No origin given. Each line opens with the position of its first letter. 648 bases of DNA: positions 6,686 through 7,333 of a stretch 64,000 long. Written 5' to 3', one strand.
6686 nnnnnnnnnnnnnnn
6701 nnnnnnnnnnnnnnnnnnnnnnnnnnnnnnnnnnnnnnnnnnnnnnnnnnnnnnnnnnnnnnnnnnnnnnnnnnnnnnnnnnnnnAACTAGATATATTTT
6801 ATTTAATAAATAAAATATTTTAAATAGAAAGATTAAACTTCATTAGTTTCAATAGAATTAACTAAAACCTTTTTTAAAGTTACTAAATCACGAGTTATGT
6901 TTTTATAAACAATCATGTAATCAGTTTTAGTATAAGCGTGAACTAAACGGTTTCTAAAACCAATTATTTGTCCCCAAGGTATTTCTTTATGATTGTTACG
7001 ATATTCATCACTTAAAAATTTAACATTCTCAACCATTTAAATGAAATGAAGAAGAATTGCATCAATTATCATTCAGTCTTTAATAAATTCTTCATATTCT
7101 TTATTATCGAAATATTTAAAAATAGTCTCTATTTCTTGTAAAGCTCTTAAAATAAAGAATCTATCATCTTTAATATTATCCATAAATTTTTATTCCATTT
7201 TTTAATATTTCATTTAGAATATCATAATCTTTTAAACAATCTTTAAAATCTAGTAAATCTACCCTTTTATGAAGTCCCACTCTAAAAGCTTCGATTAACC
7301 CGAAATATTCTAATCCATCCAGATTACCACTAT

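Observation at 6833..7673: MntA/HepT toxin-antitoxin pair in which the HepT toxin frame is intact in register but killed by two in-frame nonsense codons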

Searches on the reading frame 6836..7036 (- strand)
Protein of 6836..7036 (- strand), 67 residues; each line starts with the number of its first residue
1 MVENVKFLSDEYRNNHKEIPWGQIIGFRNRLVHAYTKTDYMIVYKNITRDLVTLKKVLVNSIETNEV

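Call 5: search_protein_families(library=pfam, proteins=[window:6836-7036:-], max_evalue=1)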
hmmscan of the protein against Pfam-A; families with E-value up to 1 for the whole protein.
seq(67 aa): 1 family
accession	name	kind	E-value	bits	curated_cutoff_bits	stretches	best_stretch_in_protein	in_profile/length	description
PF01934.22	HepT-like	-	3.3e-14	53.1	23.5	1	8-58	66-117/120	Ribonuclease HepT-like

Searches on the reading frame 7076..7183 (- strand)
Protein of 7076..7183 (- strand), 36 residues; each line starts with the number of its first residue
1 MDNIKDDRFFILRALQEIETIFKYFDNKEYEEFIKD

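Call 5: search_protein_families(library=pfam, proteins=[window:7076-7183:-], max_evalue=1)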
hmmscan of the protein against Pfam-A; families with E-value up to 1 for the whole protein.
seq(36 aa): 1 family
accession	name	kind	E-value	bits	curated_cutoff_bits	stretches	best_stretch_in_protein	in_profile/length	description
PF13475.11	DUF4116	-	0.018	15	24.9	1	2-27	21-46/49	Domain of unknown function (DUF4116)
